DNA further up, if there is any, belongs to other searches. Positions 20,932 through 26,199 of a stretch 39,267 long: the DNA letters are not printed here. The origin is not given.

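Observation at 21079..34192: Tandem giant secreted proteins (2,593-aa orphan plus 1,656-aa BspA-type LRR) that share only a C-terminal module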

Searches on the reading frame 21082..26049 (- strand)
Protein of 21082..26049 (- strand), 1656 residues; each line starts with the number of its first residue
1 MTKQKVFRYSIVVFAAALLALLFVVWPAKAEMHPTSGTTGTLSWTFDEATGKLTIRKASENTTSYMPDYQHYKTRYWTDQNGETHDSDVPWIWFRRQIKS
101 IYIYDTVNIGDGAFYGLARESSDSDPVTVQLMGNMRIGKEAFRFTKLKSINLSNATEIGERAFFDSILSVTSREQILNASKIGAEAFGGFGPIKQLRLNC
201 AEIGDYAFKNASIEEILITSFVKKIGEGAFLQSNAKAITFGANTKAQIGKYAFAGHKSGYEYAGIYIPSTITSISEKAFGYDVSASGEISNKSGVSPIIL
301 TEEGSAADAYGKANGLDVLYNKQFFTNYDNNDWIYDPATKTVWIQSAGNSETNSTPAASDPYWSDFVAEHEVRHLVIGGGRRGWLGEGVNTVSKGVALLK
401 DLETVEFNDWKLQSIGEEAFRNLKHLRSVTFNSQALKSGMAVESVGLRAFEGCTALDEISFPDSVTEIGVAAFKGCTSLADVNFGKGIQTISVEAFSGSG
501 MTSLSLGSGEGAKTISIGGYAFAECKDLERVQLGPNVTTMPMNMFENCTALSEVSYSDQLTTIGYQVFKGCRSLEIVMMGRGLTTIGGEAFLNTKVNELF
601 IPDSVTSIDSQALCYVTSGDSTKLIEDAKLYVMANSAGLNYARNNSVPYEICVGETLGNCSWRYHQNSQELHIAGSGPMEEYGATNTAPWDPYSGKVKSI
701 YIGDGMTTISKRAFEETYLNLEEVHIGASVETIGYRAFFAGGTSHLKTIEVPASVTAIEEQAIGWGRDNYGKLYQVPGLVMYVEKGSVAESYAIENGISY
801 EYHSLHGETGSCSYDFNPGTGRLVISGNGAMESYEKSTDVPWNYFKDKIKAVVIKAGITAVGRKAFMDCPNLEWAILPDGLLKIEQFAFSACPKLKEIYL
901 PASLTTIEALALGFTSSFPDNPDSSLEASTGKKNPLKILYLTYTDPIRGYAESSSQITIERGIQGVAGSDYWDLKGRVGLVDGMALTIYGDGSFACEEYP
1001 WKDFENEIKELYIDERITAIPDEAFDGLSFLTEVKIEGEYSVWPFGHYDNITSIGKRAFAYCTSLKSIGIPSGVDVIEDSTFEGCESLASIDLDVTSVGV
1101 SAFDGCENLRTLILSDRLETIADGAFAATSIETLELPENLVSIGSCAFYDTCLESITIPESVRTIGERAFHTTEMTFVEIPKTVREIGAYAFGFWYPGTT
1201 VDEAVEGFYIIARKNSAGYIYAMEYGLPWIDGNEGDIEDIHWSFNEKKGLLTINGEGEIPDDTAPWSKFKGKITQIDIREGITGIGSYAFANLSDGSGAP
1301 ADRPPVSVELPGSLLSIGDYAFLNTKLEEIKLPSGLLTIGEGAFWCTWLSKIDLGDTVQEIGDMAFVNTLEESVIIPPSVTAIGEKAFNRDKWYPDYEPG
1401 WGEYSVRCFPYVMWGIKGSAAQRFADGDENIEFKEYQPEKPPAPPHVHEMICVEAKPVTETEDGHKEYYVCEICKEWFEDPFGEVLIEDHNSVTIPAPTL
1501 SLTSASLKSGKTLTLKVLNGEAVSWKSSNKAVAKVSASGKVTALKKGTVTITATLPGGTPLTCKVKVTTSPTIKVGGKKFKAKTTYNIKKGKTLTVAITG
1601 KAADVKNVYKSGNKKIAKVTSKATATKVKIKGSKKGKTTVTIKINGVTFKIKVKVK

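Call 6: search_protein_families(library=pfam, proteins=[window:21082-26049:-], max_evalue=0.01)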
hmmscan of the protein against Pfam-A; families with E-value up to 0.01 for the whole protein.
window:21082-26049:- (1656 aa): 5 families
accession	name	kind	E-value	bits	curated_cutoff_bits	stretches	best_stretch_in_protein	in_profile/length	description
PF13306.12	LRR_5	-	2.1e-151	496.8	27.7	10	1049-1150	20-122/127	BspA type Leucine rich repeat region (6 copies)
PF13855.12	LRR_8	-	1.9e-18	66.4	27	0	1074-1115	13-57/61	Leucine rich repeat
PF02368.24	Big_2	-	3.6e-11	43.3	22.8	1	1499-1555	6-68/79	Bacterial Ig-like domain (group 2)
PF12799.13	LRR_4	-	2.7e-05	24.7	27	0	1108-1135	2-29/44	Leucine Rich repeats (2 copies)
PF20578.4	aBig_2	-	0.0049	17.1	27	1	1511-1559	25-75/89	Atrophied bacterial Ig domain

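Call 14: find_encoding_contigs(protein=window:21082-26049:-, flank=3000, max_places=6)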
Protein window:21082-26049:- (1656 aa): 3 contigs read that carry it; 3 places shown.
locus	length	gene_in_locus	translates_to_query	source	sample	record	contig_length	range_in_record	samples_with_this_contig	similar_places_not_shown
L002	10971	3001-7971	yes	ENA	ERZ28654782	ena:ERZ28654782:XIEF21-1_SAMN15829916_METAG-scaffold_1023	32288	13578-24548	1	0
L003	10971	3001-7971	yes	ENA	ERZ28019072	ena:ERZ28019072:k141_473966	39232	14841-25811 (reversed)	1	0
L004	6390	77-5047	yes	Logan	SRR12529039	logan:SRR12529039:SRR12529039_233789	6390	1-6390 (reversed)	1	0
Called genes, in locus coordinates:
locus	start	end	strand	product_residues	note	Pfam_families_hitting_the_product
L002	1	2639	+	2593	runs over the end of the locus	PF02368:Big_2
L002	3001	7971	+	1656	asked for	PF13855:LRR_8 (faint), PF13306:LRR_5, PF02368:Big_2, PF26918:Ig_Eae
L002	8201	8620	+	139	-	PF02583:Trns_repr_metal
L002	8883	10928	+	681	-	PF00270:DEAD (faint), PF04851:ResIII, PF17757:UvrB_inter, PF27431:UvrB_3rd, PF00271:Helicase_C, PF12344:UvrB, PF02151:UVR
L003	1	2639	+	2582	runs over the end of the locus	PF02368:Big_2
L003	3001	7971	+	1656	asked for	PF13855:LRR_8 (faint), PF13306:LRR_5, PF02368:Big_2, PF26918:Ig_Eae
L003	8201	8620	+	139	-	PF02583:Trns_repr_metal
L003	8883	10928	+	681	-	PF00270:DEAD (faint), PF04851:ResIII, PF17757:UvrB_inter, PF27431:UvrB_3rd, PF00271:Helicase_C, PF12344:UvrB, PF02151:UVR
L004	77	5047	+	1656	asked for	PF13855:LRR_8 (faint), PF13306:LRR_5, PF02368:Big_2, PF26918:Ig_Eae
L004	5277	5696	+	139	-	PF02583:Trns_repr_metal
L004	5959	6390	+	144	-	?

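Call 43: search_protein_families(library=ncbifam, proteins=[window:21082-26049:-], max_evalue=0.01)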
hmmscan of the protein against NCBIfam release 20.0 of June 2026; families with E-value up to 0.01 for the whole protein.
window:21082-26049:- (1656 aa): 2 families
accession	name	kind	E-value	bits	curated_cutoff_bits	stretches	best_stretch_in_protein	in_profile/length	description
NF047961.1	adhesin_HupY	equivalog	8.5e-59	199.5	1250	5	1096-1179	198-282/978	leucine-rich repeat adhesin HupY/LrrG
NF045861.1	glide_Gli349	exception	7.4e-27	92.5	1750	4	1094-1157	2687-2750/3169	gliding machinery surface structure protein Gli349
